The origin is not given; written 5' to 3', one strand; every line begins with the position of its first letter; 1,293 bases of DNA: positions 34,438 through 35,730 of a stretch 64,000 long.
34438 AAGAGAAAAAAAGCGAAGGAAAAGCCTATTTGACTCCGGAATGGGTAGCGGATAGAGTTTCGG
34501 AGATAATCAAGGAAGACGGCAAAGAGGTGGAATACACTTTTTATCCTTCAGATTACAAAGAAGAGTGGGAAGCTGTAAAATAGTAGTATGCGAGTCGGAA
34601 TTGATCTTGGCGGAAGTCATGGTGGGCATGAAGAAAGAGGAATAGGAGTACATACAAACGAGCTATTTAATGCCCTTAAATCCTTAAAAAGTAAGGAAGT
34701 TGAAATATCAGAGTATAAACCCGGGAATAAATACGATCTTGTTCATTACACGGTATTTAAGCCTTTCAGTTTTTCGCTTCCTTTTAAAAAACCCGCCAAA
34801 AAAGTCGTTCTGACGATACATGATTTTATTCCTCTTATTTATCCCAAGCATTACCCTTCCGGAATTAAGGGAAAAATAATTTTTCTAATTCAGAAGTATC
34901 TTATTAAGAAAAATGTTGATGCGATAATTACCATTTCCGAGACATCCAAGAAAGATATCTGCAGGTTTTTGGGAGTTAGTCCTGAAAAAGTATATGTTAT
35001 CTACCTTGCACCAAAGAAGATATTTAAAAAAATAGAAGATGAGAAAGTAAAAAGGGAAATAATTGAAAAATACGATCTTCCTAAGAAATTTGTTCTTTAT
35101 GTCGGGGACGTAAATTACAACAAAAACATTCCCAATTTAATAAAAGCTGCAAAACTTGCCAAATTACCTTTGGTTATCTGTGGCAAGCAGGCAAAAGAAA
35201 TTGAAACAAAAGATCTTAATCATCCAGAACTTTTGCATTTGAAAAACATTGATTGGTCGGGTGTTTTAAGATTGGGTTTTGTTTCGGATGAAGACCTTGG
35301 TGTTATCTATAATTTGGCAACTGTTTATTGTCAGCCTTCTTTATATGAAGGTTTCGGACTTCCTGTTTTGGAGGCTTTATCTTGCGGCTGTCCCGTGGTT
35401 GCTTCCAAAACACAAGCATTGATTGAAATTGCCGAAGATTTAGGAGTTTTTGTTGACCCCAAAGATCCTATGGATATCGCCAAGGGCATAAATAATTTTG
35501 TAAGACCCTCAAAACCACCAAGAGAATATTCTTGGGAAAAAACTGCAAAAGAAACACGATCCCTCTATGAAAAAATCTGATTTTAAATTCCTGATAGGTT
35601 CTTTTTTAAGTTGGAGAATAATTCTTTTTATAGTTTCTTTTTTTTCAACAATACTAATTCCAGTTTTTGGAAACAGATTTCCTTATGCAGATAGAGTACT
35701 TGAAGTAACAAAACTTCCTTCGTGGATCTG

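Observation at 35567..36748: PIG-V (GPI mannosyltransferase II, GT76)-like enzyme in a bacterial locus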

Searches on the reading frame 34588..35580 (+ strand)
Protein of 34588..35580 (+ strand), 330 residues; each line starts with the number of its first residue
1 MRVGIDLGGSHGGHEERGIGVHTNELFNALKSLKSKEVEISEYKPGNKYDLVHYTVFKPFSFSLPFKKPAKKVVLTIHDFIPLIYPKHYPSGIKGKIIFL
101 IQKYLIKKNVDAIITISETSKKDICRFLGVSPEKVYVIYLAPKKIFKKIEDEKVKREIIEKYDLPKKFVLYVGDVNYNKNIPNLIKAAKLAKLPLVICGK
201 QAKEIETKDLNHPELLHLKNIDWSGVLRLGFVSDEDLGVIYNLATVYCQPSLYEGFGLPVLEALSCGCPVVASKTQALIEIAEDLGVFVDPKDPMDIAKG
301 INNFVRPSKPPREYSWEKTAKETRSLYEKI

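Call 3: search_protein_families(library=pfam, proteins=[window:34588-35580:+], max_evalue=0.1)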
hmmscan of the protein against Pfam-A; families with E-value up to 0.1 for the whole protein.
window:34588-35580:+ (330 aa): 5 families
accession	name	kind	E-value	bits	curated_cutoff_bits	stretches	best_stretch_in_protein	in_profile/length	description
PF00534.26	Glycos_transf_1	-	2.5e-29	102.5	26.4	1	157-311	4-162/172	Glycosyl transferases group 1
PF13692.12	Glyco_trans_1_4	-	2e-21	77.2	27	1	167-303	2-138/142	Glycosyl transferases group 1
PF13439.12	Glyco_transf_4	-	4e-12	46.9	28.5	1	47-139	71-163/170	Glycosyltransferase Family 4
PF20706.3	GT4-conflict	-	1.7e-05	24.5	26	1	226-275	263-313/385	Family 4 Glycosyltransferase in conflict systems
PF13524.12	Glyco_trans_1_2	-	0.005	17.2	25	1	192-281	14-88/144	Glycosyl transferase-like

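Call 36: search_solved_structures(query=window:34588-35580:+, max_evalue=0.001)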
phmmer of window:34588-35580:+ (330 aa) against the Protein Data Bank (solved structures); distinct sequences matched with E-value up to 0.001: 16.
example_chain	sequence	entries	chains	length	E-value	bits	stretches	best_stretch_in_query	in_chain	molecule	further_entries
7qsg_A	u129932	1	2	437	2.7e-14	56.2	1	105-296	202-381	D-inositol 3-phosphate glycosyltransferase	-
6kih_A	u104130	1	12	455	4.4e-13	52.2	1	99-305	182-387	Tll1590 protein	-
6tvp_A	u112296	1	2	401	2.6e-09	39.9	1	74-314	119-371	Alpha-maltose-1-phosphate synthase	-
5i45_A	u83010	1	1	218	6.9e-08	35.2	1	220-309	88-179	Glycosyl transferases group 1 family protein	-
2r60_A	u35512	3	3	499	4.8e-07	32.4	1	242-304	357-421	Glycosyl transferase, group 1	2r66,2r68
9dcm_B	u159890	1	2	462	2.6e-06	30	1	219-319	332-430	Sucrose-phosphate synthase-like protein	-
8vrf_B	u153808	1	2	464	2.7e-06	29.9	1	219-319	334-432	Sucrose-phosphate synthase-like protein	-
8uag_A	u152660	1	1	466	2.7e-06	29.9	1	219-319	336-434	Sucrose-phosphate synthase-like protein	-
3c4q_A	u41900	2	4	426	1.1e-05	27.9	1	108-301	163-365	Predicted glycosyltransferases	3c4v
3c48_A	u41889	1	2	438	1.2e-05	27.8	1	108-301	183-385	Predicted glycosyltransferases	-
4rbn_A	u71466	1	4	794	8.6e-05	25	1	232-318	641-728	Sucrose synthase:Glycosyl transferases group 1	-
3s27_A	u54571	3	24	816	0.00028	23.3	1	244-310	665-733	Sucrose synthase 1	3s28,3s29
4n9w_A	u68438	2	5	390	0.00053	22.4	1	182-289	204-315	GDP-mannose-dependent alpha-(1-2)-phosphatidylinositol mannosyltransferase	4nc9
2gej_A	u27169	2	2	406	0.00057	22.3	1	182-289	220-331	PHOSPHATIDYLINOSITOL MANNOSYLTRANSFERASE (PimA)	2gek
5ze7_B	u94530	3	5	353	0.00084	21.7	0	165-295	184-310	UDP-glucose:tetrahydrobiopterin glucosyltransferase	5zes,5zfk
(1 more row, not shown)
